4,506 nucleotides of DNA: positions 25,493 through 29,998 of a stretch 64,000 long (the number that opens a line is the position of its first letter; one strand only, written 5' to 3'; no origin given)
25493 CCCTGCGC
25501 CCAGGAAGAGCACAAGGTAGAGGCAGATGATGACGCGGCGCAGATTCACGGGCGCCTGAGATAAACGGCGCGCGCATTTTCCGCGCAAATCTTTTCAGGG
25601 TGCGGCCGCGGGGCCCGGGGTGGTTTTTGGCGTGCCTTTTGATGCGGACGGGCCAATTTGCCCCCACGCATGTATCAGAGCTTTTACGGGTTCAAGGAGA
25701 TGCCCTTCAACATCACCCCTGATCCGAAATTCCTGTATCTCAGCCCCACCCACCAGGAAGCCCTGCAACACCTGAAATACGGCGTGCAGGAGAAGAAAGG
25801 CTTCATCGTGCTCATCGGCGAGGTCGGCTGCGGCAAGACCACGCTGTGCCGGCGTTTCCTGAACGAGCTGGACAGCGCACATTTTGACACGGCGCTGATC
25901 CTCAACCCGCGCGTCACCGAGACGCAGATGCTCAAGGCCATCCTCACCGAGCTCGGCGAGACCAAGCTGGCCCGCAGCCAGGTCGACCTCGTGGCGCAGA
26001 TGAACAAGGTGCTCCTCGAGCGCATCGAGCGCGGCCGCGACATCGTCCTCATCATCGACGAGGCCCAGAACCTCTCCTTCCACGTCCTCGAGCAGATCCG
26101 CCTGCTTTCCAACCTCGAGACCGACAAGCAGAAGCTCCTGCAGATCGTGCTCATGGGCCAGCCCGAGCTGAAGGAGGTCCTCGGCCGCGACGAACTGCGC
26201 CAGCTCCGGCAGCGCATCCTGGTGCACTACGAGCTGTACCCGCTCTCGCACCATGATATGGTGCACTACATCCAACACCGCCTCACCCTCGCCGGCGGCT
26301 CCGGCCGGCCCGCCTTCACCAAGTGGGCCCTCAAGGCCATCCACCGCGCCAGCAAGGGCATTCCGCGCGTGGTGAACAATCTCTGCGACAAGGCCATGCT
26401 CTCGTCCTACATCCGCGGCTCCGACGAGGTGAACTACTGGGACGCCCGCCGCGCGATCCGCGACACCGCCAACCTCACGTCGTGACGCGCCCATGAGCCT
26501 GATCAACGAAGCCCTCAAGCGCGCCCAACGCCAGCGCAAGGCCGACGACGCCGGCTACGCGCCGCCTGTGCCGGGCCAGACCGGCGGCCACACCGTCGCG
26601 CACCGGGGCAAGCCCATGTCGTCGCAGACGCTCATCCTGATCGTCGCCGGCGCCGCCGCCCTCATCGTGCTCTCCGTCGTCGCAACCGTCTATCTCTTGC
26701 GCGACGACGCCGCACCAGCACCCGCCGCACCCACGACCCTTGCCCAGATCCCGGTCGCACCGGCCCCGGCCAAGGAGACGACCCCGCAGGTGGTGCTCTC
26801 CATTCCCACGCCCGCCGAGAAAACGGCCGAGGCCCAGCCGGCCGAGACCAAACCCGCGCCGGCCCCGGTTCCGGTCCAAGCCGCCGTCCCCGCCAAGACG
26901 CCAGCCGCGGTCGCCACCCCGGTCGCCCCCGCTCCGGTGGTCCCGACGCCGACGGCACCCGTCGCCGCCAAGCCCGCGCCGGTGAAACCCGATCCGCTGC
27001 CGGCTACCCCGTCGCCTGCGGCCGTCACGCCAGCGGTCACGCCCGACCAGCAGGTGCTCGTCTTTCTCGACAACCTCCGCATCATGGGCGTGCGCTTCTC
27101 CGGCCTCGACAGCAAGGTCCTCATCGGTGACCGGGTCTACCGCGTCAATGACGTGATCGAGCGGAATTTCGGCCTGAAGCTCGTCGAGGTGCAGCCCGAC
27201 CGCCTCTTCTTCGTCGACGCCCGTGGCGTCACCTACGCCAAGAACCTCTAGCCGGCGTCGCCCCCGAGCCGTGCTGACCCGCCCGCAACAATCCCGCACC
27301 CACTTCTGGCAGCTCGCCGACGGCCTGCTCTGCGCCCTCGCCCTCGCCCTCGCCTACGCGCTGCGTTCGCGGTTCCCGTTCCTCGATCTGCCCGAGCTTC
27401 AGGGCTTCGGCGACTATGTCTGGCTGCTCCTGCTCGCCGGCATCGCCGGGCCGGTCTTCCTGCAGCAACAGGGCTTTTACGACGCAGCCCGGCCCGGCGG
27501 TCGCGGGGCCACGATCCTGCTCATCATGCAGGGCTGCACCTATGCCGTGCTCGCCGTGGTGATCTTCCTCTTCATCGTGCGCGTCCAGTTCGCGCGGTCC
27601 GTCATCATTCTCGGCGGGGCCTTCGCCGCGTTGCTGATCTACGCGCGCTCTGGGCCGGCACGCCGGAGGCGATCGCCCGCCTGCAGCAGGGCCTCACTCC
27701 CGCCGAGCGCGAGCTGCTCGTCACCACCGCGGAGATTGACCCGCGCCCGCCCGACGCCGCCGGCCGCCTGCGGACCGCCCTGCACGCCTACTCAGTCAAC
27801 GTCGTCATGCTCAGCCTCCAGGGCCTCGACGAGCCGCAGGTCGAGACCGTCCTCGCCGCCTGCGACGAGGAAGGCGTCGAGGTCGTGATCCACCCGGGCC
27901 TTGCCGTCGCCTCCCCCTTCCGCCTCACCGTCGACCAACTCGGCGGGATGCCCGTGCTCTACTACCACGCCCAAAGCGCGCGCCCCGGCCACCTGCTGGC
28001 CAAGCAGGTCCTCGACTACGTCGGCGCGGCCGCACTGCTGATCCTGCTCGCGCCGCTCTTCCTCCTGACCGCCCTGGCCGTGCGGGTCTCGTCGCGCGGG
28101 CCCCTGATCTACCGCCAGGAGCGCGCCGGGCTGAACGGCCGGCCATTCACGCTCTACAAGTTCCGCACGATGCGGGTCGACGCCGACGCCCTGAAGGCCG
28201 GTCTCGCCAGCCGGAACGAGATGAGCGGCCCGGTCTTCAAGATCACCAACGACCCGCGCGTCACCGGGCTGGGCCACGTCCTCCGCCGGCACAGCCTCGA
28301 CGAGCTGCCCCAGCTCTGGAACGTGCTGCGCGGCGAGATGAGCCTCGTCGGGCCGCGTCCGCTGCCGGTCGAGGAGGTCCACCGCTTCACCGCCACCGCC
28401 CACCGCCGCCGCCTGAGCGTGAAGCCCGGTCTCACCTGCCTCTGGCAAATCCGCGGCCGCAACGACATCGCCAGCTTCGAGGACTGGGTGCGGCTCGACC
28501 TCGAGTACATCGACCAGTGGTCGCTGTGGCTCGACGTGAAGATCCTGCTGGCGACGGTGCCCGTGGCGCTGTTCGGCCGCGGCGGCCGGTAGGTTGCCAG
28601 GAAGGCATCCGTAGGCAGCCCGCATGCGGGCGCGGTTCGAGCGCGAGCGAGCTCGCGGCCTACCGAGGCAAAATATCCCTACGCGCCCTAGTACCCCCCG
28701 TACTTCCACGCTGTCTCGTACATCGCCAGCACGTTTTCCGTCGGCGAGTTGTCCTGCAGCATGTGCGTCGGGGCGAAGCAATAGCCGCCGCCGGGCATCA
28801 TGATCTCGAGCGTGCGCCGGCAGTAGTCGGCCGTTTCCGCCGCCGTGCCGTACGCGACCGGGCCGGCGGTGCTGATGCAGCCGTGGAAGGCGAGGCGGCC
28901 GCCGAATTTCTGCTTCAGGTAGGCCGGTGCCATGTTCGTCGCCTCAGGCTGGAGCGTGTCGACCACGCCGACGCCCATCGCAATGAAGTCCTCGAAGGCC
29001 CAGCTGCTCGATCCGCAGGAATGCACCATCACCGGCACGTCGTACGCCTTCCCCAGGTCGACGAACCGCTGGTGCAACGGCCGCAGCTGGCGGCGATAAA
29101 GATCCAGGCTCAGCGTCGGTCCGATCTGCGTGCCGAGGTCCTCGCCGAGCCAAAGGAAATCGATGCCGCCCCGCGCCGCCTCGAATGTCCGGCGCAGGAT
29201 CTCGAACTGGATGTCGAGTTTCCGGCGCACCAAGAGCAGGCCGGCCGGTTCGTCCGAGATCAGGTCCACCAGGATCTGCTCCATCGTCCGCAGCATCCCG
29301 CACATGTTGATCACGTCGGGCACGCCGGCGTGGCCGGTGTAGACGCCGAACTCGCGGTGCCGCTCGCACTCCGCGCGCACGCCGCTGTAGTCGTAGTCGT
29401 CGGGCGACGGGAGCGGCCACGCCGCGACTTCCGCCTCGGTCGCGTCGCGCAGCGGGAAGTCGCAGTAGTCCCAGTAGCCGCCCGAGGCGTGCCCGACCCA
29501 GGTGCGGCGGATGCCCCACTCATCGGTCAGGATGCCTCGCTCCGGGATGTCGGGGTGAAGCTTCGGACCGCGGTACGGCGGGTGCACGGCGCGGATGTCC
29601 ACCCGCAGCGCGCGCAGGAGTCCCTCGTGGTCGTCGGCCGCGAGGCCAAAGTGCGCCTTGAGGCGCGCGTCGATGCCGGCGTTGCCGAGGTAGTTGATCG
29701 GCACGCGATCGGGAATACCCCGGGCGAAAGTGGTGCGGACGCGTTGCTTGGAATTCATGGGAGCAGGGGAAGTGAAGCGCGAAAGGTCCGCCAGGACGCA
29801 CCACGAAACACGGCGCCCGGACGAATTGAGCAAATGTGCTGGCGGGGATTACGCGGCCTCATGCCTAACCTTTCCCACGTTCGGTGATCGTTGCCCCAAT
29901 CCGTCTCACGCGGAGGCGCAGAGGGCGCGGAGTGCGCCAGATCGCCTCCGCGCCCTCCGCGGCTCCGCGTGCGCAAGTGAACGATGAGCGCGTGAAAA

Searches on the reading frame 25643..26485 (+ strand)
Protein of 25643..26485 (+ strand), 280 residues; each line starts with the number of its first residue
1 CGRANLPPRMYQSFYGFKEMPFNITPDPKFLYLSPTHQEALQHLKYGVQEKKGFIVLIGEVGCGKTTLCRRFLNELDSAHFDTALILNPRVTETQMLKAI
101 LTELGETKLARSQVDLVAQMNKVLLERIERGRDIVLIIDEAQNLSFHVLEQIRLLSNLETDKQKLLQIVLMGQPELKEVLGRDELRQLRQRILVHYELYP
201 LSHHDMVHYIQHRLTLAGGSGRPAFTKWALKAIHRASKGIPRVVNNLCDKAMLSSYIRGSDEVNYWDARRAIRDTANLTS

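Call 27: search_protein_families(library=pfam, proteins=[window:25643-26485:+], max_evalue=0.0001)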
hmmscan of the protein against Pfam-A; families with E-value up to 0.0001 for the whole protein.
window:25643-26485:+ (280 aa): 9 families
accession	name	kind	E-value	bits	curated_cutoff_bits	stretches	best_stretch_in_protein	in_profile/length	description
PF13401.12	AAA_22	-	1.7e-29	103.2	27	1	50-180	3-130/130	AAA domain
PF13191.12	AAA_16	-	3.5e-11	44.3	32.6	1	37-165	8-164/167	AAA ATPase domain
PF01637.24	ATPase_2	-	8.4e-09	36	33.2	1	40-151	7-127/225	ATPase domain predominantly from Archaea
PF13173.12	AAA_14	-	1.6e-06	28.6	27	1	54-205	4-127/129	AAA domain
PF07728.20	AAA_5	-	4.1e-06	27.3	22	1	55-157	2-92/139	AAA domain (dynein-related subfamily)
PF05621.17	TniB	-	4.9e-06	26.6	22.4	1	50-191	33-178/189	Bacterial TniB protein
PF13245.12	AAA_19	-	1.4e-05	25.7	25.1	1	51-169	10-121/134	AAA domain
PF00931.28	NB-ARC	-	1.8e-05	24.6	23.5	1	49-139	15-107/248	NB-ARC domain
PF05729.18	NACHT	-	3e-05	24.4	26.7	1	55-149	3-98/167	NACHT domain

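Call 73: search_protein_families(library=ncbifam, proteins=[window:25658-26485:+], max_evalue=0.001)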
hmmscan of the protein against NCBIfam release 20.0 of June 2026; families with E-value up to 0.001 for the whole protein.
window:25658-26485:+ (275 aa): 7 families
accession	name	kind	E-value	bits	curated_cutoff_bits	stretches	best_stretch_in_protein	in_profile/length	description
TIGR03015.1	pepcterm_ATPase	hypoth_equivalog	6.2e-86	288.2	324.5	1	5-269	1-265/269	XrtA/PEP-CTERM system-associated ATPase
NF040667.1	hom_kin_desulfo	exception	4.8e-05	23.3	197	1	50-115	3-66/163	homoserine kinase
TIGR03420.1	DnaA_homol_Hda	equivalog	0.00026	20.6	194.8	0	27-84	17-75/226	DnaA regulatory inactivator Hda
NF053861.1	DS8_antiphage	equivalog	0.00041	18.2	790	1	45-199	368-512/994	anti-phage protein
NF051883.1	DnaARegInactHdaA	equivalog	0.00055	19.6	300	0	28-77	22-71/229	DnaA regulatory inactivator HdaA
NF010553.0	PRK13947.1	equivalog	0.00064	20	204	1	50-136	4-88/173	shikimate kinase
TIGR00150.1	T6A_YjeE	equivalog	0.00085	19.2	60.1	0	44-71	19-46/135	tRNA (adenosine(37)-N6)-threonylcarbamoyltransferase complex ATPase subunit type 1 TsaE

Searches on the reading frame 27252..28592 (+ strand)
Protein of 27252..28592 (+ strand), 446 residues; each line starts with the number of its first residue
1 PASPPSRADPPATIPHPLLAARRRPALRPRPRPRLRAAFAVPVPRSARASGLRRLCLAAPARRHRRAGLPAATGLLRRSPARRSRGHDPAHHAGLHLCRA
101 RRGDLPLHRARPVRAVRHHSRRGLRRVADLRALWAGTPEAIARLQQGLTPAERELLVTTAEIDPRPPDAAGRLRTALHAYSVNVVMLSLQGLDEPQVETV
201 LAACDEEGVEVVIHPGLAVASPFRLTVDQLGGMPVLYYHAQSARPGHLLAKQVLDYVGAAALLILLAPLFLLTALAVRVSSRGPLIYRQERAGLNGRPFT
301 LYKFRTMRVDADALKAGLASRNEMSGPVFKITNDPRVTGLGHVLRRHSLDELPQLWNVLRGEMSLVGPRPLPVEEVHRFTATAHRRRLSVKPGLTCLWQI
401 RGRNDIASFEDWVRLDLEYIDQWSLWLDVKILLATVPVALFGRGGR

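Call 27: search_protein_families(library=pfam, proteins=[window:27252-28592:+], max_evalue=0.0001)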
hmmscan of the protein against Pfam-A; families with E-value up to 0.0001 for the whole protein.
window:27252-28592:+ (446 aa): 1 family
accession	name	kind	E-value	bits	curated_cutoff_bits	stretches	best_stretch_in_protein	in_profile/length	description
PF02397.22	Bac_transf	-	3.5e-67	225.8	27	1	251-440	1-178/179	Bacterial sugar transferase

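Call 73: search_protein_families(library=ncbifam, proteins=[window:27252-28592:+], max_evalue=0.001)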
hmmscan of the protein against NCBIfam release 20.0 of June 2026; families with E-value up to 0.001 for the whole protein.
window:27252-28592:+ (446 aa): 10 families
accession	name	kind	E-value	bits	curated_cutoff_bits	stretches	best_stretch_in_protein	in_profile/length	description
TIGR03025.1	EPS_sugtrans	subfamily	9.2e-101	338.2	295.55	1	122-444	118-443/445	exopolysaccharide biosynthesis polyprenyl glycosylphosphotransferase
TIGR03023.1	WcaJ_sugtrans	equivalog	6.2e-81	273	410.75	1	172-443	184-450/453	undecaprenyl-phosphate glucose phosphotransferase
NF041877.1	EPS_EpsZ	equivalog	1.8e-78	264.2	800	1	236-444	251-457/459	exopolysaccharide biosynthesis polyisoprenyl-phosphate hexose-1-phosphate transferase EpsZ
TIGR03022.1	WbaP_sugtrans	subfamily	1.7e-71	241.8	403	1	175-444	182-454/456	undecaprenyl-phosphate galactose phosphotransferase WbaP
NF052601.1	undeca_RfbP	equivalog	2.9e-58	197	330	1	249-442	43-238/244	undecaprenyl-phosphate galactose phosphotransferase family protein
TIGR03013.1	EpsB_2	subfamily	2.2e-52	178.6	393.35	1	201-446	205-443/443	TIGR03013 family XrtA/PEP-CTERM system glycosyltransferase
NF007518.0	PRK10124.1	equivalog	8.5e-47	159.9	684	1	180-436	203-454/464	undecaprenyl-phosphate glucose phosphotransferase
NF011751.0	PRK15204.1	equivalog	3.6e-41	141.3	907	1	244-441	273-471/476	undecaprenyl-phosphate galactose phosphotransferase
NF050817.1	PolSacchBiosHfsE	equivalog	3.7e-41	141.4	750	1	245-440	266-460/467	polysaccharide biosynthesis protein HfsE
NF045514.1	glycotran_HepC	equivalog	5.3e-26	91.3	140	1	247-376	113-217/220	heterocyst development glycosyltransferase HepC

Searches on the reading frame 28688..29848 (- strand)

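Call 27: search_protein_families(library=pfam, proteins=[window:28688-29848:-], max_evalue=0.0001)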
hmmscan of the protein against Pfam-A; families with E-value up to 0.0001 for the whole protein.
window:28688-29848:- (386 aa): 1 family
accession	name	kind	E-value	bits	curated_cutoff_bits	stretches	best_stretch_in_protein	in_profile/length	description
PF01208.23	URO-D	-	2e-08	34.1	23.9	1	230-381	200-344/346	Uroporphyrinogen decarboxylase (URO-D)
